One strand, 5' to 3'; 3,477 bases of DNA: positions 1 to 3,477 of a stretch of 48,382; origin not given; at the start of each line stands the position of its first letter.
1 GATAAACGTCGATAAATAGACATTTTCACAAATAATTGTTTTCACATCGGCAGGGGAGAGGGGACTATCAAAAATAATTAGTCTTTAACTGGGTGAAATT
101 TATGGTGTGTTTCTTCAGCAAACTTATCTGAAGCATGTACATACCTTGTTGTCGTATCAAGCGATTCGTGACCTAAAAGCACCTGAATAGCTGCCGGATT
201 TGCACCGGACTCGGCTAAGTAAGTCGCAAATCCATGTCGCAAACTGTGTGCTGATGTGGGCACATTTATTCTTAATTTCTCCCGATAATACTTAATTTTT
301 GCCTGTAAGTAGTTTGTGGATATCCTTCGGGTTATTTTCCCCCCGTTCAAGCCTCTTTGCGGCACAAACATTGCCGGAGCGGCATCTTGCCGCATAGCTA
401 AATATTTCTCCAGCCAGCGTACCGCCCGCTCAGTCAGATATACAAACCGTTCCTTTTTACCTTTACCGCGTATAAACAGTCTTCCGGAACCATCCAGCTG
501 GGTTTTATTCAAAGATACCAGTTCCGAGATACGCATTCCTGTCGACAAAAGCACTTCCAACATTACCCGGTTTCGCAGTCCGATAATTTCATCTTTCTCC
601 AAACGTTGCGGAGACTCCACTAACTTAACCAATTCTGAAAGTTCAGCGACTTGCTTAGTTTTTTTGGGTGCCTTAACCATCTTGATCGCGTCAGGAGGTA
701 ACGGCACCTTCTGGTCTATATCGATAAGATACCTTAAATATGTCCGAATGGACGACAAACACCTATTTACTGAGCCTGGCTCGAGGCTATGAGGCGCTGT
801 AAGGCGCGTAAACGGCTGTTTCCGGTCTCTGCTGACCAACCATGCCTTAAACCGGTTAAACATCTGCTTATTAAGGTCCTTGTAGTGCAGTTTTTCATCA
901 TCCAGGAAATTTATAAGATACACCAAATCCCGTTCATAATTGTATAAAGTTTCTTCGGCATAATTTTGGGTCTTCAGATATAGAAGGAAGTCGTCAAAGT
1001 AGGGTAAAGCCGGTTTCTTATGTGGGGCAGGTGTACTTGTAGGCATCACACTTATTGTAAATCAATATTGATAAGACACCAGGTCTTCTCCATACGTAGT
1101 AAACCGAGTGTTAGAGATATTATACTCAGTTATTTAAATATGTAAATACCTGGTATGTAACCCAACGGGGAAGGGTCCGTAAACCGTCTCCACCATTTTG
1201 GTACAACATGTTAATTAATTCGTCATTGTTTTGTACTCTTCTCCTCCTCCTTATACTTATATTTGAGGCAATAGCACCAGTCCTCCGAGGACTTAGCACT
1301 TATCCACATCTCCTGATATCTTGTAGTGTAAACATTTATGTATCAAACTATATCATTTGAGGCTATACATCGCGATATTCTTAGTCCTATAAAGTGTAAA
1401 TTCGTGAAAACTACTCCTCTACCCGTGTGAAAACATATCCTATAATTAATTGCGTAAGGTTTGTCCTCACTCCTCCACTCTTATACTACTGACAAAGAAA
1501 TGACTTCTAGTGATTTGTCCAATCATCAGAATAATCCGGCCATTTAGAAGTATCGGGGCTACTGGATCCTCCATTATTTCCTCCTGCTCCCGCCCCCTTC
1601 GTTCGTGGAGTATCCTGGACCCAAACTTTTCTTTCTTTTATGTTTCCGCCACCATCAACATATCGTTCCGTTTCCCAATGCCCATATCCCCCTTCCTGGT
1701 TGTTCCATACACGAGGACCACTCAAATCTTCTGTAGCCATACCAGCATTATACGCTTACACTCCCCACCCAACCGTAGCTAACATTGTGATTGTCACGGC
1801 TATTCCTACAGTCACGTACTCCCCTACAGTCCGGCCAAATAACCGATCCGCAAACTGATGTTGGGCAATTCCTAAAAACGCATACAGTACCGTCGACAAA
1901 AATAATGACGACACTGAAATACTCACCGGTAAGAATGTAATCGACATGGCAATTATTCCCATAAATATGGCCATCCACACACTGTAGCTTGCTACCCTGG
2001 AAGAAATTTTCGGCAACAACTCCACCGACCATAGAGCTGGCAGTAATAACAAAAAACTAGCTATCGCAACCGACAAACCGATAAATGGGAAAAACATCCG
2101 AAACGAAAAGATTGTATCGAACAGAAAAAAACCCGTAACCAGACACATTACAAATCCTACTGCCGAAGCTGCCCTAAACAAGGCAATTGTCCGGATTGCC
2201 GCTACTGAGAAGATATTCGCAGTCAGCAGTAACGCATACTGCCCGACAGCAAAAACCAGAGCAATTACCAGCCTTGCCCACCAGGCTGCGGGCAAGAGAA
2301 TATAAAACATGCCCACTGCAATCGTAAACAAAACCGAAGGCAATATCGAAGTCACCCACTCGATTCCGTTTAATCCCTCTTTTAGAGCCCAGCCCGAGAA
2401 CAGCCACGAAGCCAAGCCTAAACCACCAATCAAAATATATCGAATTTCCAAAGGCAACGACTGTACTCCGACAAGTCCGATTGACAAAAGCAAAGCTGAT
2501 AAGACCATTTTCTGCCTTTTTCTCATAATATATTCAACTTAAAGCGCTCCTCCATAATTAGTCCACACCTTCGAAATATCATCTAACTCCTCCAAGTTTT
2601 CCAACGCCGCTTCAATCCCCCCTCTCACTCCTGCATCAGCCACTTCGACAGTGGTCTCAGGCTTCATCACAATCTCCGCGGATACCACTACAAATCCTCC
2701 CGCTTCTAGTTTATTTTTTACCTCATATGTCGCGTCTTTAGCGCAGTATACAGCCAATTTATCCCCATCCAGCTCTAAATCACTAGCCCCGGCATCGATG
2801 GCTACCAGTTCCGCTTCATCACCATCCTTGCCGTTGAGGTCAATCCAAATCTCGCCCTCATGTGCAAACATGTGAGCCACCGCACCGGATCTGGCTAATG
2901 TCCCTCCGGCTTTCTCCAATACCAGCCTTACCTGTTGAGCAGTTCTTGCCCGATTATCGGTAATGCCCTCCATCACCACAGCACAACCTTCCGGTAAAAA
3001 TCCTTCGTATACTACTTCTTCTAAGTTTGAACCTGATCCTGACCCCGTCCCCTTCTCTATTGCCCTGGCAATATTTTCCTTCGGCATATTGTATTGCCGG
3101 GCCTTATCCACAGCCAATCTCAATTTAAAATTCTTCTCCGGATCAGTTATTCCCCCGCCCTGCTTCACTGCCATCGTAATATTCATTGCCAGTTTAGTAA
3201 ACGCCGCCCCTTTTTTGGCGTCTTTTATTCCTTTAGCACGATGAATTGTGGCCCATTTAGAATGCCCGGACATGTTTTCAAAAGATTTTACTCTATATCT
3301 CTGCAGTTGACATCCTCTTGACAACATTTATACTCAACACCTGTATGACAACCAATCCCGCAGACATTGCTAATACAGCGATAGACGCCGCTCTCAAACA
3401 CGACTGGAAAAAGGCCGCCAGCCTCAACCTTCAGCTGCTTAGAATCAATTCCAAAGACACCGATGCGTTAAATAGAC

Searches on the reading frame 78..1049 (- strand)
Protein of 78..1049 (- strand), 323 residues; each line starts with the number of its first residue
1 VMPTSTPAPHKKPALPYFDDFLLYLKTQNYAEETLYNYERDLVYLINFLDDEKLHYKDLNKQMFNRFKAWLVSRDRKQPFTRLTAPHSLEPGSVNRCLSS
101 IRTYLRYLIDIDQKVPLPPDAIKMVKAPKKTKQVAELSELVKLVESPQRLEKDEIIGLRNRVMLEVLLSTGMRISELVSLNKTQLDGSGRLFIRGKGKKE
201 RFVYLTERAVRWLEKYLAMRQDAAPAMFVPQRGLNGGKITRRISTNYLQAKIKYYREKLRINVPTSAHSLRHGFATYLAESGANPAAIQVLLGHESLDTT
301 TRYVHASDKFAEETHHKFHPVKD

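Call 56: search_protein_families(library=pfam, proteins=[window:78-1049:-], max_evalue=0.0001)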
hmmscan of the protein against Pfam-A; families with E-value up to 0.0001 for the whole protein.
window:78-1049:- (323 aa): 3 families
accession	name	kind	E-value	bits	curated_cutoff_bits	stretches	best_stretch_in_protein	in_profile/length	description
PF00589.27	Phage_integrase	-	1.3e-33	116.6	27.1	1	142-308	10-170/172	Phage integrase family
PF02899.23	Phage_int_SAM_1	-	3e-08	34.3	22.3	1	19-109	2-80/83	Phage integrase, N-terminal SAM-like domain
PF13102.12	Phage_int_SAM_5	-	1.9e-05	25.4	22.3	1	17-106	5-80/98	Phage integrase SAM-like domain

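Call 83: search_protein_families(library=padloc, proteins=[window:78-1049:-], max_evalue=0.001)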
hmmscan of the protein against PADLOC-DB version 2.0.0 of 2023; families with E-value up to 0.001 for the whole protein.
window:78-1049:- (323 aa): 0 families

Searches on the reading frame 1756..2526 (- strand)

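Call 56: search_protein_families(library=pfam, proteins=[window:1756-2526:-], max_evalue=0.0001)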
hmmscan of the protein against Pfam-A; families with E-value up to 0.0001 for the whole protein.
window:1756-2526:- (256 aa): 1 family
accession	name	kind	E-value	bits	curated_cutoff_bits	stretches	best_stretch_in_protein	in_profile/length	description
PF18900.5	DUF5656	-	5.7e-09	36.1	23.3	1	57-249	56-239/242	Protein of unknown function (DUF5656)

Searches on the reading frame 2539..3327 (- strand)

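Call 56: search_protein_families(library=pfam, proteins=[window:2539-3327:-], max_evalue=0.0001)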
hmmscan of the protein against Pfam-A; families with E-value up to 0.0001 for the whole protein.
window:2539-3327:- (262 aa): 2 families
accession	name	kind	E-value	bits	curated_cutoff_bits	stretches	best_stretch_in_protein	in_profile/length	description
PF01709.26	Transcrip_reg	-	1e-42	146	27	1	102-258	1-160/160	TACO1/YebC second and third domain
PF20772.2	TACO1_YebC_N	-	1.3e-27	96.4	36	1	23-95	1-72/73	TACO1/YebC protein N-terminal domain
